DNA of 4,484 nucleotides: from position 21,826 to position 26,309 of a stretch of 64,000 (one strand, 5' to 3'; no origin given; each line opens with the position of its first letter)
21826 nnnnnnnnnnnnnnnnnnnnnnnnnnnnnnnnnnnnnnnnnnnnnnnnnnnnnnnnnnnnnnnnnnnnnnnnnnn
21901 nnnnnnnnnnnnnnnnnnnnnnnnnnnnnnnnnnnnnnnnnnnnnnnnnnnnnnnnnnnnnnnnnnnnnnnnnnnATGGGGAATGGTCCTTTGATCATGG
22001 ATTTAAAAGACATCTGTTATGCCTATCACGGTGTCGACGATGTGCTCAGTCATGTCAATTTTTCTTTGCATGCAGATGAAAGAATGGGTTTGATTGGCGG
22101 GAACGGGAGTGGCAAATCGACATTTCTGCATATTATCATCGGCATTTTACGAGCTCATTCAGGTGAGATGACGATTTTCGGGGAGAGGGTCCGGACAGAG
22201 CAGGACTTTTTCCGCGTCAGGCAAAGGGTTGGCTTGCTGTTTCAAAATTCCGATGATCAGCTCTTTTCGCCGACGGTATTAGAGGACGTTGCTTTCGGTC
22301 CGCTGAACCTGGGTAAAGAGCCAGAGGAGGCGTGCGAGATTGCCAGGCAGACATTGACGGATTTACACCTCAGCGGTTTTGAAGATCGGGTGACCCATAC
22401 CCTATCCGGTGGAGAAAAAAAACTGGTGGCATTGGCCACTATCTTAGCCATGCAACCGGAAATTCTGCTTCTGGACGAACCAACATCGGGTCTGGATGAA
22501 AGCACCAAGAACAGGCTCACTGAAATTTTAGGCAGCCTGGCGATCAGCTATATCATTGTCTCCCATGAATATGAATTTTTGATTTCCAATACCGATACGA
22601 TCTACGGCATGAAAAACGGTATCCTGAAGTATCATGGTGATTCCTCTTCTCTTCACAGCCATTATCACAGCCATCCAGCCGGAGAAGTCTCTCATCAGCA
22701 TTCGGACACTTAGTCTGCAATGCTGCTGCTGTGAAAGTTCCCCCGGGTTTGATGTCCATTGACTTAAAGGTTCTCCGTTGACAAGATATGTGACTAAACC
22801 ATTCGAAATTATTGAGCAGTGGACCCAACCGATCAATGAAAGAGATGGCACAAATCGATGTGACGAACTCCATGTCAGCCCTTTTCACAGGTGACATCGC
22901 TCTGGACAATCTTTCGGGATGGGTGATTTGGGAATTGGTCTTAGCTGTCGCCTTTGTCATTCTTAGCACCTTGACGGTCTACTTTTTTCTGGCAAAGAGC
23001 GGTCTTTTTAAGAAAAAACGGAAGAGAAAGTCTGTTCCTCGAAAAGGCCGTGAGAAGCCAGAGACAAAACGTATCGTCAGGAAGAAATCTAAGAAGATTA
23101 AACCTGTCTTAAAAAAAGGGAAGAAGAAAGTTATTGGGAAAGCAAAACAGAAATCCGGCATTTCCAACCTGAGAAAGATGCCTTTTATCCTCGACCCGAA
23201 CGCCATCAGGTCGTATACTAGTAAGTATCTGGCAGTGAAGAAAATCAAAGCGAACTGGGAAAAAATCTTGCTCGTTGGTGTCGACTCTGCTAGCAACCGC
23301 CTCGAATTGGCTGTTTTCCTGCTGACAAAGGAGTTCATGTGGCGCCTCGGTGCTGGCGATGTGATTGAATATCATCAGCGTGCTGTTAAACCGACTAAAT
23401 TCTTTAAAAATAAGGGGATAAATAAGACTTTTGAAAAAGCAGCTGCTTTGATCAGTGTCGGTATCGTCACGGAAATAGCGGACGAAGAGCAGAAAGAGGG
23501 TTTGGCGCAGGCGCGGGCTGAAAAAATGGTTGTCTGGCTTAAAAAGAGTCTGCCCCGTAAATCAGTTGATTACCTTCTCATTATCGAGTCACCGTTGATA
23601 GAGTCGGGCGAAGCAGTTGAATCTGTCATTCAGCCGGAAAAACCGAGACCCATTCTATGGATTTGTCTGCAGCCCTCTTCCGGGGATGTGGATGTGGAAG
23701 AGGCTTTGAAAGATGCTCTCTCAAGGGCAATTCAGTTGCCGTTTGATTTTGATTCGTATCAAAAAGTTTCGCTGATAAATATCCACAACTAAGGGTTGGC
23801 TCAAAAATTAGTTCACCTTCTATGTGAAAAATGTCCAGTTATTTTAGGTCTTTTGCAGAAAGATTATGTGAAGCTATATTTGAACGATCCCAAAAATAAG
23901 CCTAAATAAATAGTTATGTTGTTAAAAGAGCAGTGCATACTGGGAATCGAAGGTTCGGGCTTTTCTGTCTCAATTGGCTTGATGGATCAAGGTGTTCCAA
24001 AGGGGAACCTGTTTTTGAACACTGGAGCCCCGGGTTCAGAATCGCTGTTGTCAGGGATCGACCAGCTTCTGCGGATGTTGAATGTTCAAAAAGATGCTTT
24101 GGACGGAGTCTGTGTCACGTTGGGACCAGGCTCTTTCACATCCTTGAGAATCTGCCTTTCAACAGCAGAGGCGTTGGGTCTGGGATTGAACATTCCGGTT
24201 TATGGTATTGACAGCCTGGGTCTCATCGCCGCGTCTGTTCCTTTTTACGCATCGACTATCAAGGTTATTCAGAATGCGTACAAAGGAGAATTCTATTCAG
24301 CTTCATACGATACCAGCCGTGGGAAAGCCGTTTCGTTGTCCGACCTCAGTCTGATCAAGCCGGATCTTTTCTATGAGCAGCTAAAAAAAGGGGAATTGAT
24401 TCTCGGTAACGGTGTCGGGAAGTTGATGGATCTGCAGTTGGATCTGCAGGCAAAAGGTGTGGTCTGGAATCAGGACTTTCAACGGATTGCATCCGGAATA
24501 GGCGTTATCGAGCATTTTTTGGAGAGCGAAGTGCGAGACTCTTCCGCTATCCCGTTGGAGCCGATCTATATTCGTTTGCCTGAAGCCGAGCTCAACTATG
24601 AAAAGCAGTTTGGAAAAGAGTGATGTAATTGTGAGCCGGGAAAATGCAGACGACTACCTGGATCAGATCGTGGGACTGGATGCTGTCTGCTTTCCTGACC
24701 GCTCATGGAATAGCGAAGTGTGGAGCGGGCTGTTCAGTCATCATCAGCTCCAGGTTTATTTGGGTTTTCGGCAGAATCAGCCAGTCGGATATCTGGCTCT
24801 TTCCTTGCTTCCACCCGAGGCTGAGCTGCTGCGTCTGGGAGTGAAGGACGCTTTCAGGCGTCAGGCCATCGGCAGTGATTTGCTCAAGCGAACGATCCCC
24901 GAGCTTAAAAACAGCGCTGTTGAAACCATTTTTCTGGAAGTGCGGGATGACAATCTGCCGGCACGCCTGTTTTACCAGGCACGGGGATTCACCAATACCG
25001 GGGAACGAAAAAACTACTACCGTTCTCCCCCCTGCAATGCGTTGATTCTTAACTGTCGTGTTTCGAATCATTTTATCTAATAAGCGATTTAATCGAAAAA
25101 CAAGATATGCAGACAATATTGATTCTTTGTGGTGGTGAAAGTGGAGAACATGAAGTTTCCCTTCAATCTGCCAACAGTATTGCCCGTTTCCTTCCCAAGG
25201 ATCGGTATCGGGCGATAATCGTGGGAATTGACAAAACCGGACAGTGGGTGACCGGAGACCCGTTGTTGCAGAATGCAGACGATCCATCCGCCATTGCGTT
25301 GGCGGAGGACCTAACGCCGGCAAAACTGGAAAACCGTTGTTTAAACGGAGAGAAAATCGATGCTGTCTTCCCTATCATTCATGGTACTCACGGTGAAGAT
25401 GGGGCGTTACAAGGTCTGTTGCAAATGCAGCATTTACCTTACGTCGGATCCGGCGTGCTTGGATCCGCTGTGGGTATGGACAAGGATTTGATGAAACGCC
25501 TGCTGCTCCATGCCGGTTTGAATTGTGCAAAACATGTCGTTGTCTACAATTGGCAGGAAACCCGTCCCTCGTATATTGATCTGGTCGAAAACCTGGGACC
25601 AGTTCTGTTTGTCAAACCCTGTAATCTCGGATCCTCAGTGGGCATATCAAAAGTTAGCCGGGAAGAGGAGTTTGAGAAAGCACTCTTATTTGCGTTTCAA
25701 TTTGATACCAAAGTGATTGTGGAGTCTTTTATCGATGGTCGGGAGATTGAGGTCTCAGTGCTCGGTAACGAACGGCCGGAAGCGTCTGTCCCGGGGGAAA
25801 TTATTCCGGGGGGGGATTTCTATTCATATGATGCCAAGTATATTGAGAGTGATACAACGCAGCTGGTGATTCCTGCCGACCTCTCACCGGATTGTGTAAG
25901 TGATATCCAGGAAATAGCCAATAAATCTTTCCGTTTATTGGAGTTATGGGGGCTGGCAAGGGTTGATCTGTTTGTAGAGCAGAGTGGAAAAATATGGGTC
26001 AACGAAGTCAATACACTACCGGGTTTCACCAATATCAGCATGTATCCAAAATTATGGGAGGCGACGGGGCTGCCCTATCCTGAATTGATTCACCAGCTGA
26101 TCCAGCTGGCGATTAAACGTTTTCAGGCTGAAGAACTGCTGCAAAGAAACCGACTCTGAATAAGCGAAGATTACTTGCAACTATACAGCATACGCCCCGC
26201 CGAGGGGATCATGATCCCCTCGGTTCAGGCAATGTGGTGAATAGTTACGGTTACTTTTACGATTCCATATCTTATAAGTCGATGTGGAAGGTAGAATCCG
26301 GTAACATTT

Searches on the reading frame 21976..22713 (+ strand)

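Call 52: search_protein_families(library=pfam, proteins=[window:21976-22713:+], max_evalue=0.00001)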
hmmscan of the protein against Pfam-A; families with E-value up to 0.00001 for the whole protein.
window:21976-22713:+ (245 aa): 3 families
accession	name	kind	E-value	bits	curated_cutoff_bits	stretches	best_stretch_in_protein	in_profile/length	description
PF00005.33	ABC_tran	-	5.9e-30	105.1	25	1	24-171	1-137/137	ABC transporter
PF02463.25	SMC_N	-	9.6e-13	48.5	40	1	37-213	27-212/220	RecF/RecN/SMC N terminal domain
PF13304.12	AAA_21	-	2.5e-09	38.1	27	0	126-197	221-298/304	AAA domain, putative AbiEii toxin, Type IV TA system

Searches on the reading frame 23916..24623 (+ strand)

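Call 52: search_protein_families(library=pfam, proteins=[window:23916-24623:+], max_evalue=0.00001)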
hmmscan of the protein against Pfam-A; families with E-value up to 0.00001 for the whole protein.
window:23916-24623:+ (235 aa): 1 family
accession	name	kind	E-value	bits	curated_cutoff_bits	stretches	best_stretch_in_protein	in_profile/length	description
PF00814.31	TsaD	-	9.2e-18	65.3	24.8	1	41-137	30-132/264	tRNA N6-adenosine threonylcarbamoyltransferase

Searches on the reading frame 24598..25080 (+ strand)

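Call 53: search_protein_families(library=pfam, proteins=[window:24598-25080:+], max_evalue=0.00001)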
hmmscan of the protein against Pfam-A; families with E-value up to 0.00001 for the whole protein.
window:24598-25080:+ (160 aa): 4 families
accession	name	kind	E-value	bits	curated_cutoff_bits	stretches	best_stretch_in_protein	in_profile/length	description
PF00583.31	Acetyltransf_1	-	2e-14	54.3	20.7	1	42-131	24-116/116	Acetyltransferase (GNAT) family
PF13673.13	Acetyltransf_10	-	4.3e-10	40.1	23.6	1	30-137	11-113/128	Acetyltransferase (GNAT) domain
PF13508.13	Acetyltransf_7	-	4.3e-09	37.1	27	1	53-132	5-83/84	Acetyltransferase (GNAT) domain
PF08445.16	FR47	-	8.2e-06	26.2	22.1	0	54-134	1-80/86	FR47-like protein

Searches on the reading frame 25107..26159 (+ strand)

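Call 22: search_protein_families(library=ncbifam, proteins=[window:25107-26159:+], max_evalue=0.00001)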
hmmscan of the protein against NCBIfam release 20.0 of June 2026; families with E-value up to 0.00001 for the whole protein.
window:25107-26159:+ (350 aa): 39 families (the best 25 are shown)
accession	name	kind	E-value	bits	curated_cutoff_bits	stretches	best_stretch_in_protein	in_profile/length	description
NF002525.0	PRK01966.1-1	equivalog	3.6e-125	417.7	457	1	4-347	6-362/364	D-alanine--D-alanine ligase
NF002528.0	PRK01966.1-4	subfamily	4.9e-125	417.1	262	1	3-341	6-364/366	D-alanine--D-alanine ligase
NF002526.0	PRK01966.1-2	equivalog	3.7e-111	371.5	449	1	3-343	5-355/362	D-alanine--D-alanine ligase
TIGR01205.1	D_ala_D_alaTIGR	subfamily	2.5e-103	345.4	245.65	1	4-335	2-317/318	D-alanine--D-alanine ligase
NF002529.0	PRK01966.1-5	equivalog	5.7e-87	291.9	472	1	2-343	4-344/348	D-alanine--D-alanine ligase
NF000091.3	D_ala_D_ser_VanG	exception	5.8e-84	281.9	495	1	3-335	2-343/344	D-alanine--D-serine ligase VanG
NF002378.0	PRK01372.1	subfamily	4.1e-78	262.2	243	1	74-336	49-302/305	D-alanine--D-alanine ligase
NF002527.0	PRK01966.1-3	equivalog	2.6e-77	260.3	310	1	2-336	3-329/332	D-alanine--D-alanine ligase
NF000207.3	D_ala_D_ser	equivalog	9.8e-73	245.2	520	1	3-336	2-340/342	D-alanine--D-serine ligase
NF000206.1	D_ala_D_lac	equivalog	8.5e-69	232.1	550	1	4-337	6-342/342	D-alanine--(R)-lactate ligase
NF011168.0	PRK14570.1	equivalog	8e-66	222.9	505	1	4-340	5-351/364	D-alanyl-alanine synthetase A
NF000032.1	D_ala_D_ser_VanL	exception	2.3e-60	204.6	750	1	2-339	5-347/349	D-alanine--D-serine ligase VanL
NF000372.1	D_ala_D_lac_VanI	exception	2.8e-59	201.1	700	1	4-335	6-340/341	D-alanine--(R)-lactate ligase VanI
NF011171.0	PRK14573.1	equivalog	4.5e-59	200.1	1015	1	4-346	454-797/809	bifunctional UDP-N-acetylmuramate--L-alanine ligase/D-alanine--D-alanine ligase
NF000374.1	D_ala_D_lac_VanO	exception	9.4e-59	199.2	750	1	6-336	8-341/346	D-alanine--(R)-lactate ligase VanO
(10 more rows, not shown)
